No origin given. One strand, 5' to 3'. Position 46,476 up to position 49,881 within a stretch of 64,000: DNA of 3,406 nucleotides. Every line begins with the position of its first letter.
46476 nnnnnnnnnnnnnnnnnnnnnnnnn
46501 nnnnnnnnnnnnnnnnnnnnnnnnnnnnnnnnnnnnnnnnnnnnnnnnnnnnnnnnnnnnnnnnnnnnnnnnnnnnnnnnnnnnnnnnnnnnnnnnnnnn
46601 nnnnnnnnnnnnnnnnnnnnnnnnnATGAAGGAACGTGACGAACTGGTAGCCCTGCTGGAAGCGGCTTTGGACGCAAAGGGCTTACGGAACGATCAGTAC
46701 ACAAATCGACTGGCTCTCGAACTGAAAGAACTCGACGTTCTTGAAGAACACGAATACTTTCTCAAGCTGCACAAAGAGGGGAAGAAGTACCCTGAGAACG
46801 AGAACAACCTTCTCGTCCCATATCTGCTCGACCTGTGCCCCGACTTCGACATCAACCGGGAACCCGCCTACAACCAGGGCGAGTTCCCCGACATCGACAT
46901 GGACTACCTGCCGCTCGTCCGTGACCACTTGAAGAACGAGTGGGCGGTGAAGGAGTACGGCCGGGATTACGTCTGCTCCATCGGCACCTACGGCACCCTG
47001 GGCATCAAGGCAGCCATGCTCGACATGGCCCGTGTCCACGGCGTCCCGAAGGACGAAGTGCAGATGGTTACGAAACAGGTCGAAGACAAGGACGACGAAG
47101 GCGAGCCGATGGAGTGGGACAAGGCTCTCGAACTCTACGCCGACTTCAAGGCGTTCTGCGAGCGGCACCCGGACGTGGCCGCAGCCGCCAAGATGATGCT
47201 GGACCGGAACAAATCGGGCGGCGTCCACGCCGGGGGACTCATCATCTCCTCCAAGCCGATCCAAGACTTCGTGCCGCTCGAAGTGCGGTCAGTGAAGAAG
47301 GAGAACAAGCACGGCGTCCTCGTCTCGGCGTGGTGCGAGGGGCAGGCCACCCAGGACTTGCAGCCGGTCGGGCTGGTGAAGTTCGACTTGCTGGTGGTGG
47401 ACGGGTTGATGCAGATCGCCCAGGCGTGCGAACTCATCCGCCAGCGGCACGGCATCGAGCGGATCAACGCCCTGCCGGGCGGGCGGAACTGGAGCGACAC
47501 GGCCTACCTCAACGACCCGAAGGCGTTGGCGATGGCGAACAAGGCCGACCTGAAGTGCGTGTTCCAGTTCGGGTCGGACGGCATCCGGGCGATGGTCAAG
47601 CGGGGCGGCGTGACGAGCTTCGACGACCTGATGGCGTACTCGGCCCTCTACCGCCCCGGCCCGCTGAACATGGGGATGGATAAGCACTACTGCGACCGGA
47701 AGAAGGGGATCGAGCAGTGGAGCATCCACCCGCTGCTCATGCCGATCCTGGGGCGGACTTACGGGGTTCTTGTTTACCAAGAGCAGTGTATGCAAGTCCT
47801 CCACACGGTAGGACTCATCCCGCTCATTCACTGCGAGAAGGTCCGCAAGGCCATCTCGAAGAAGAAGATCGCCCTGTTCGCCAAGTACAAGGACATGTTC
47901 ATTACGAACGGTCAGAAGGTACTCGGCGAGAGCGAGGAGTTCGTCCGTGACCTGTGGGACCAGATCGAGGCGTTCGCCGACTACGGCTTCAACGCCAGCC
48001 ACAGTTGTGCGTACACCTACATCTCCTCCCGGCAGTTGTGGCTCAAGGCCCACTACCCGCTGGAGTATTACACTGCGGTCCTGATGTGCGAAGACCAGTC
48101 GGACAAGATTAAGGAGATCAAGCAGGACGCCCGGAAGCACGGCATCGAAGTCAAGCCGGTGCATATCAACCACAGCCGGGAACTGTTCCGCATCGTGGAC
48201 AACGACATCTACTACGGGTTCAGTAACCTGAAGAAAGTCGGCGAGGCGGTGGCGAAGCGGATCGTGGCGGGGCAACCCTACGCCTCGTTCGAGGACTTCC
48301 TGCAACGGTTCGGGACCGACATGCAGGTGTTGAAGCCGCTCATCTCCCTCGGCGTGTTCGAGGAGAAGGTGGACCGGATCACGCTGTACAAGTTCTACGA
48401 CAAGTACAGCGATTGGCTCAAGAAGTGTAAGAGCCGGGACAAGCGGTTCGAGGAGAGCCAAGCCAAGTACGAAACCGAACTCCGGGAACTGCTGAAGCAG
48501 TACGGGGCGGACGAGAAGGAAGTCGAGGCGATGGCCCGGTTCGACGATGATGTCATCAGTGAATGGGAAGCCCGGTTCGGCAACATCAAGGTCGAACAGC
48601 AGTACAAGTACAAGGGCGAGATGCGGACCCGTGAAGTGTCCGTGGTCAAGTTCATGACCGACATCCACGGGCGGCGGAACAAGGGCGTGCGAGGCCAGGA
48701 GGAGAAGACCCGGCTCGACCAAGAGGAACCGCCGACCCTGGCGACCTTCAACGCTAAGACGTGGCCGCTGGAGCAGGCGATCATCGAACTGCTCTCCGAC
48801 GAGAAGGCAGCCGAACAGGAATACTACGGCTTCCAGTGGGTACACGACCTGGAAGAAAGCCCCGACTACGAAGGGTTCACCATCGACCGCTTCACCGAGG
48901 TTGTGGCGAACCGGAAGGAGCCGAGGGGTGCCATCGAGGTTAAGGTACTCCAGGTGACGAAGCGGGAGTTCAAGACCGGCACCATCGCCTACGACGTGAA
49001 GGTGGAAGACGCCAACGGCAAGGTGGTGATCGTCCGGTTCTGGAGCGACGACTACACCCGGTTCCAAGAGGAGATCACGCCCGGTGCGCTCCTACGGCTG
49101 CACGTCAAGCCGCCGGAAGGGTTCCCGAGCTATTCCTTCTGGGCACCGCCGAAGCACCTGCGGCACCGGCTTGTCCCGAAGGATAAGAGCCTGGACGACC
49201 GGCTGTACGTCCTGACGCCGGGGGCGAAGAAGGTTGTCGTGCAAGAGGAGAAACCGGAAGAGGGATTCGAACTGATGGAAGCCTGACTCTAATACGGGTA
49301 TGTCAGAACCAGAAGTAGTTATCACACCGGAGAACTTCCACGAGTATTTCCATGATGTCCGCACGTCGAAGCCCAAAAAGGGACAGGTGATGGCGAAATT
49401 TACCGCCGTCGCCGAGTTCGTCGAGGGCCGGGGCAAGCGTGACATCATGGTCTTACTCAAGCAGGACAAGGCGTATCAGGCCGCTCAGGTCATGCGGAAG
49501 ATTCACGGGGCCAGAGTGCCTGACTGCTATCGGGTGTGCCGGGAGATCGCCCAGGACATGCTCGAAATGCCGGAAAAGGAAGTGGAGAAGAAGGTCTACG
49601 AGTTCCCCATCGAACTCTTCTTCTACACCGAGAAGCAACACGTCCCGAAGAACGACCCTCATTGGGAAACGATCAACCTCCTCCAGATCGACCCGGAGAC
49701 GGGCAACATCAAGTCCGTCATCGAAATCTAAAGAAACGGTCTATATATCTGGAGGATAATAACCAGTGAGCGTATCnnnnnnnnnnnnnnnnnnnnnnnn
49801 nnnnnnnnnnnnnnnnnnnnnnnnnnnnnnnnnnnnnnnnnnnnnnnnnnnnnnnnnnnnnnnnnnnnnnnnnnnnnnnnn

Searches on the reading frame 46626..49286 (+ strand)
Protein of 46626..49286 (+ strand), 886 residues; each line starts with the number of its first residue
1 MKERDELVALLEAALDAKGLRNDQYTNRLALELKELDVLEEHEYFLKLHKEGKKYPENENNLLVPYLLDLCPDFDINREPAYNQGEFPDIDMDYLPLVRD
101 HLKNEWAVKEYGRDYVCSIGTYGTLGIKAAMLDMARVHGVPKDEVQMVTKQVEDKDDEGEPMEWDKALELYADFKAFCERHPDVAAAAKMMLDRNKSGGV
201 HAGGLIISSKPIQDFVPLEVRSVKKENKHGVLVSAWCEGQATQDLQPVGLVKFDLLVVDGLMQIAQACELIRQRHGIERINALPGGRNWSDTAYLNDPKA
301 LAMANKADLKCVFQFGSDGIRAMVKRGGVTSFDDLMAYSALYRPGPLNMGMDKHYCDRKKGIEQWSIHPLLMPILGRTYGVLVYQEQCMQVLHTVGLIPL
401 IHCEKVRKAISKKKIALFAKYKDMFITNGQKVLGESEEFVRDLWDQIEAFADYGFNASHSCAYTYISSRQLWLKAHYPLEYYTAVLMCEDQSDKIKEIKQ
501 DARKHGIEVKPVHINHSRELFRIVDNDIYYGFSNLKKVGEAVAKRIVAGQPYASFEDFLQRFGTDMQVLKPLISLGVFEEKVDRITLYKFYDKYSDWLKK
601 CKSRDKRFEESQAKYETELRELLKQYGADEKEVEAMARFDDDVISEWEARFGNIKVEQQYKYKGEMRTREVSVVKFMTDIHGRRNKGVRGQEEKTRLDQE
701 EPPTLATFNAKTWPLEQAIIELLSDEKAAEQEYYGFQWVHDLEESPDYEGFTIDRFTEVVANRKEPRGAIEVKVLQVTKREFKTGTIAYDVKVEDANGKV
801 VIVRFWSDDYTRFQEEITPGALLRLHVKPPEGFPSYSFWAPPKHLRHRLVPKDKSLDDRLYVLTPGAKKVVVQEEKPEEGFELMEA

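Call 11: search_protein_families(library=pfam, proteins=[window:46626-49286:+], max_evalue=0.01)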
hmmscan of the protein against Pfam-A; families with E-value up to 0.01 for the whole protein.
window:46626-49286:+ (886 aa): 3 families
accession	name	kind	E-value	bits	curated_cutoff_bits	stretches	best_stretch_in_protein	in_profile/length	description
PF17657.6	DNA_pol3_finger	-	3.5e-37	127.7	22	1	264-430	5-163/166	Bacterial DNA polymerase III alpha subunit finger domain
PF07733.18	DNA_pol3_alpha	-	2e-24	87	23.9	1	85-256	99-259/260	Bacterial DNA polymerase III alpha NTPase domain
PF14579.12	HHH_6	-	4.3e-16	59.3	25.6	1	506-580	1-82/90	Helix-hairpin-helix motif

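Call 67: search_dna_similar(query=window:46626-49286:+, collection=phages, mode=protein, max_rows=15)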
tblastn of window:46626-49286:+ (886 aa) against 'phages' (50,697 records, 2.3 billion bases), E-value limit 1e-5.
Records with a match: 1385; places in all: 1387; records where one place covers at least 80% of the query: 1.
Best place of each record, by identity: <60% 1385.
By first word of the organism name: Pseudomonas 302; Mycobacterium 282; Streptomyces 211; Gordonia 132; Bacillus 99; Bacteriophage 41; Microbacterium 36; Escherichia 31; Rhodococcus 22; Enterococcus 21; and 56 more.
By host as written in the record: Mycobacterium smegmatis mc2 155 204; Pseudomonas aeruginosa 118; - 98; Pseudomonas aeruginosa PAO1 86; Streptomyces griseus ATCC 10137 81; Gordonia terrae 3612 65; Streptomyces lividans JI 1326 44; Mycobacterium smegmatis mc#155 37; and 225 more.
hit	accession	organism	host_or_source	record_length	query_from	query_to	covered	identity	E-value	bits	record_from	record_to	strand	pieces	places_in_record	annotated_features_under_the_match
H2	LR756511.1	uncultured phage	metagenomic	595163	86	866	88%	42.2%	0e+0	597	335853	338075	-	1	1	record has no annotation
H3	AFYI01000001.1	Salmonella enterica subsp. enterica serovar Infantis str. ...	Homo sapiens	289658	21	579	63%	32.9%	1e-62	237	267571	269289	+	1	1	DNA polymerase III subunit alpha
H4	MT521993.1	Gordonia phage RedWattleHog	Gordonia terrae 3612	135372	18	618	68%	28.5%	5e-61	232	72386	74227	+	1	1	79: DnaE-like DNA polymerase III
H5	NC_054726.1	Gordonia phage Stormageddon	Gordonia terrae CAG3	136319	18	618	68%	28.5%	5e-61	232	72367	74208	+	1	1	76: DNA polymerase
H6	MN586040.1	Gordonia phage Stormageddon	Gordonia terrae CAG3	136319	18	618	68%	28.5%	5e-61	232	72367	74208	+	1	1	76: DnaE-like DNA polymerase III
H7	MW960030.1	Rhizobium phage RHph_X66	R. phaseoli sv. phaseoli INC 2-5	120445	25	561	61%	31.6%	1e-57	222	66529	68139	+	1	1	DNA polymerase III protein alpha subunit protein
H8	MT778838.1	Rhizobium phage V1VFA-S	-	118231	25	561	61%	31.4%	4e-57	220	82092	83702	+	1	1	DNA polymerase III alpha subunit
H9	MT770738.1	Rhizobium phage B1VFA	Rhizobium leguminosarum VF39SM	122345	25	561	61%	31.4%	6e-57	219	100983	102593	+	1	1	DNA polymerase III alpha subunit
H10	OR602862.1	Moorella phage MTATph1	Moorella thermoacetica DSM 103132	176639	86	583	56%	33.6%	6e-70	259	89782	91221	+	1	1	DNA polymerase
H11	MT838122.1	Bacteriophage sp.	human fecal samples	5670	63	579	58%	32.3%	2e-63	239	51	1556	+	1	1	record has no annotation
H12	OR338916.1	Bacillus phage DZ1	Bacillus cereus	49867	63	619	63%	29.8%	7e-46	185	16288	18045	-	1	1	DNA polymerase III alpha subunit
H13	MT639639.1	Gordonia phage LittleFella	Gordonia terrae 3612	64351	21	639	70%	26.6%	3e-45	183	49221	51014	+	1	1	70: DnaE-like DNA polymerase III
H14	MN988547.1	Rhizobium phage RHph_Y2_11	Rhizobium etli Y2_11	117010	23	561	61%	30.4%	5e-55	214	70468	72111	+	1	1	DNA polymerase III protein alpha subunit protein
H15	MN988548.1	Rhizobium phage RHph_Y2_17_1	Rhizobium etli Y2_17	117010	23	561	61%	30.4%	5e-55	214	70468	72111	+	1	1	DNA polymerase III protein alpha subunit protein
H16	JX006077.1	Saccharomonospora phage PIS 136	Saccharomonospora sp.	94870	88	580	56%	33.3%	2e-60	230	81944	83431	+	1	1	DNA polymerase III alpha subunit | Na+/proline symporter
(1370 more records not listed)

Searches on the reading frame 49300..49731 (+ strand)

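Call 35: search_protein_families(library=pfam, alignment_id=A4, max_evalue=0.001)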
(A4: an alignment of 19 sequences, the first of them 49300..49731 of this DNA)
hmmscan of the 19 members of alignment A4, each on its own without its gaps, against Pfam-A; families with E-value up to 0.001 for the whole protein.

A. member 1, window:49300-49731:+ (143 aa): 0 families

B. families by the number of members that match (of 19 scanned): 6 families
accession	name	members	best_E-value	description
PF01327.26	Pep_deformylase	1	9.5e-18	Polypeptide deformylase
PF00383.29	dCMP_cyt_deam_1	1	1.2e-15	Cytidine and deoxycytidylate deaminase zinc-binding region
PF14437.12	MafB19-deam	1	3e-09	MafB19-like deaminase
PF01368.27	DHH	1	5.2e-09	DHH family, N-terminal domain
PF01165.25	Ribosomal_S21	1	2.3e-07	Ribosomal protein S21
PF13598.12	DUF4139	1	8.5e-05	Domain of unknown function (DUF4139)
